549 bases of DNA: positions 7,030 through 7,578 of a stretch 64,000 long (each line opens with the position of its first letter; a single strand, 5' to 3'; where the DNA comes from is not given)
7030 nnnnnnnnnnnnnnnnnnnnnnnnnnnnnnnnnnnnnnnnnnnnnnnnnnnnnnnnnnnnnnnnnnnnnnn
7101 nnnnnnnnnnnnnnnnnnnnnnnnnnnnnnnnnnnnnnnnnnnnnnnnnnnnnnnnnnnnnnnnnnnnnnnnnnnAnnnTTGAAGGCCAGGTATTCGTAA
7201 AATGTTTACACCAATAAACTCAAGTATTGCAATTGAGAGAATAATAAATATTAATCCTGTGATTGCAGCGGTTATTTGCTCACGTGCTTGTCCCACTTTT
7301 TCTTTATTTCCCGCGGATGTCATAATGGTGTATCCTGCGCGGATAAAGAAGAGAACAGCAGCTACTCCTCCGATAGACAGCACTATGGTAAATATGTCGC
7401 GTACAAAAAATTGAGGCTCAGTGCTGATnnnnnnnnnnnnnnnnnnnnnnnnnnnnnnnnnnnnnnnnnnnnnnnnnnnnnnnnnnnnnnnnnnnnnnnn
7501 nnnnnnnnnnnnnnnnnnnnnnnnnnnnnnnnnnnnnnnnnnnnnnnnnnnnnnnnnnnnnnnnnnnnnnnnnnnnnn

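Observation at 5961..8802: Four consecutive VirB2/TrbC-like pilin genes, one fused to a 450-aa Cys-rich secreted domain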

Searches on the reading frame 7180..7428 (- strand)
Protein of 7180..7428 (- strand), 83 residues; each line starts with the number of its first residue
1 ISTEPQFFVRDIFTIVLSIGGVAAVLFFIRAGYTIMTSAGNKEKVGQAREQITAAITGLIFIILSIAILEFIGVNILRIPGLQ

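Call 81: find_related_loci(query=A4, collection=metagenome_contigs, flank=6000)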
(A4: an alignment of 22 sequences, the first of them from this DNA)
Query A4 (83 aa) in metagenome_contigs; peptide patterns used: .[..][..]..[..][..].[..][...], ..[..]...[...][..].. (x = any residue, [..] = any of these).
600 stretches matched a pattern (row limit reached: there are more); 51 encode a relative of the query (tblastn E <= 1e-3); 51 distinct loci.
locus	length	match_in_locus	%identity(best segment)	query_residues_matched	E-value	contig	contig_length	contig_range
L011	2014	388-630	57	1-81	1e-24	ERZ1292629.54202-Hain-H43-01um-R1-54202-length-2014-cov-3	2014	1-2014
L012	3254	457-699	54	1-81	8e-25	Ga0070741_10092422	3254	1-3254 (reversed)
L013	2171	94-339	56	1-82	3e-24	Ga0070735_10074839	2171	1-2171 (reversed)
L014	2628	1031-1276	50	1-82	3e-24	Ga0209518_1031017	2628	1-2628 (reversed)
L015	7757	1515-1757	60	1-81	5e-24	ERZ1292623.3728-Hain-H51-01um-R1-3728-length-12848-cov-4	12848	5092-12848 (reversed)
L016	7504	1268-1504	54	2-80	8e-24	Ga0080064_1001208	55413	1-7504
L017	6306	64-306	53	1-81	2e-23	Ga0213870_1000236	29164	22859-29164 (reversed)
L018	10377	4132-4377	50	1-82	2e-23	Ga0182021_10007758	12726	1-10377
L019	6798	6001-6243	54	1-81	2e-23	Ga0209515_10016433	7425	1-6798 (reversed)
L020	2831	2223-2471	53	1-83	3e-23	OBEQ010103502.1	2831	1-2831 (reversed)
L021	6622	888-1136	53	1-83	4e-23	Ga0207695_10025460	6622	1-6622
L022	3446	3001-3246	50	1-82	7e-23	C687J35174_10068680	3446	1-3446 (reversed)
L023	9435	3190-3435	50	1-82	7e-23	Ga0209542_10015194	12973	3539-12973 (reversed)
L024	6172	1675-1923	51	1-83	1e-22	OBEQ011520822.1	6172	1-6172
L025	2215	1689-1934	45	1-82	6e-22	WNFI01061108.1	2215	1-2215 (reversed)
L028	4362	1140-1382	46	1-81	2e-21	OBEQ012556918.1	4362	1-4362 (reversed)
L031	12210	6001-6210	59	12-81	5e-21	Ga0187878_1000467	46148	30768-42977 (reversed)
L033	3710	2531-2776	55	1-82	2e-20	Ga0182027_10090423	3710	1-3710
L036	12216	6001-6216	49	12-83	1e-19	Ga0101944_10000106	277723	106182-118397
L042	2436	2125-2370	48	1-82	1e-17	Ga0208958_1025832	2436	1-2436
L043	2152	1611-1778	61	25-80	3e-17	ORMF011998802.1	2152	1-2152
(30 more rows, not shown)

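Call 84: search_protein_families(library=pfam, proteins=[L016:170-1660:+, L022:2077-3255:+, L028:291-1394:+, L033:1463-2785:+, L036:4798-6732:+, L042:1063-2379:+, L043:108-1793:+, L018:3568-4383:+, L031:5326-6219:+], max_evalue=0.01)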
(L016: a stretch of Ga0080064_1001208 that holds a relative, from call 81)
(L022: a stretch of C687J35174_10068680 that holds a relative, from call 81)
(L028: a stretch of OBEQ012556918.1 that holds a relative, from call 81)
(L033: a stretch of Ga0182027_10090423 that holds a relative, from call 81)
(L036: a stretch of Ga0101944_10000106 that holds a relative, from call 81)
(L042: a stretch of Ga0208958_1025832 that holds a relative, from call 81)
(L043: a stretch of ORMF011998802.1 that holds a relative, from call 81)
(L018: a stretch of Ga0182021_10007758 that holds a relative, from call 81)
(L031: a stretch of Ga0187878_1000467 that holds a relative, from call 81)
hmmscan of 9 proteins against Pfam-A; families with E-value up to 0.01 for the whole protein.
L016:170-1660:+ (496 aa): 3 families
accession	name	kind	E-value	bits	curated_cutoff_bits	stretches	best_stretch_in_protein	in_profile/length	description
PF18895.5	T4SS_pilin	-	2.2e-07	31.3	26.6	1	367-437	2-71/71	Type IV secretion system pilin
PF23623.1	GBD_IRG7_N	-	0.00057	20.4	27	0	149-194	35-80/95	IRG7 N-terminal galactose binding domain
PF20608.4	Phage_tube_C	-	0.0082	16.9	24.1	0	148-194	20-66/82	Phage tail tube protein C-terminal domain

L022:2077-3255:+ (392 aa): 1 family
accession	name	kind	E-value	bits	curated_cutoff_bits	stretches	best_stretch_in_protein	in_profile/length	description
PF18895.5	T4SS_pilin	-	8.3e-09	35.8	26.6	1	316-379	8-70/71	Type IV secretion system pilin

L028:291-1394:+ (367 aa): 1 family
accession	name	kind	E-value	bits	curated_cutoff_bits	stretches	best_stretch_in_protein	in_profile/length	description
PF18895.5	T4SS_pilin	-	1.7e-07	31.6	26.6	1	291-355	8-71/71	Type IV secretion system pilin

L033:1463-2785:+ (440 aa): 1 family
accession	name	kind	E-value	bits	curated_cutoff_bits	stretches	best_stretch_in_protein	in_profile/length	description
PF18895.5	T4SS_pilin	-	7.9e-10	39.1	26.6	1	364-428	8-71/71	Type IV secretion system pilin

L036:4798-6732:+ (644 aa): 1 family
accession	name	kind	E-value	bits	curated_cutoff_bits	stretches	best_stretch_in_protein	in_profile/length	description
PF18895.5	T4SS_pilin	-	2.2e-06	28.1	26.6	1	407-460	17-69/71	Type IV secretion system pilin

L042:1063-2379:+ (438 aa): 1 family
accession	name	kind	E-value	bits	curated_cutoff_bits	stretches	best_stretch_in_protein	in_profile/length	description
PF18895.5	T4SS_pilin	-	8.1e-06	26.3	26.6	1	371-426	17-71/71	Type IV secretion system pilin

L043:108-1793:+ (561 aa): 3 families
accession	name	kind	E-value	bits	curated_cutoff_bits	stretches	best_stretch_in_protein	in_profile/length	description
PF17210.9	SdrD_B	-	1.3e-09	38.7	29.7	1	77-153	5-78/112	SdrD B-like domain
PF18895.5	T4SS_pilin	-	3.5e-08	33.8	26.6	1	482-548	5-70/71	Type IV secretion system pilin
PF04956.18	TrbC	-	0.0024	18.5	27.9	1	477-542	34-91/98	TrbC/VIRB2 pilin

L018:3568-4383:+ (271 aa): 2 families
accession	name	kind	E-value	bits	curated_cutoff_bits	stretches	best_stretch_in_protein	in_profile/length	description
PF18895.5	T4SS_pilin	-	8.9e-08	32.5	26.6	1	200-260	12-71/71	Type IV secretion system pilin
PF01529.25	DHHC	-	0.0033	17.9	28.7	0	174-257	31-113/133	DHHC palmitoyltransferase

L031:5326-6219:+ (297 aa): 1 family
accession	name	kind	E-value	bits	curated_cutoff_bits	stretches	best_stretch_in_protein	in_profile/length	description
PF18895.5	T4SS_pilin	-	6.1e-11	42.7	26.6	1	217-286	3-71/71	Type IV secretion system pilin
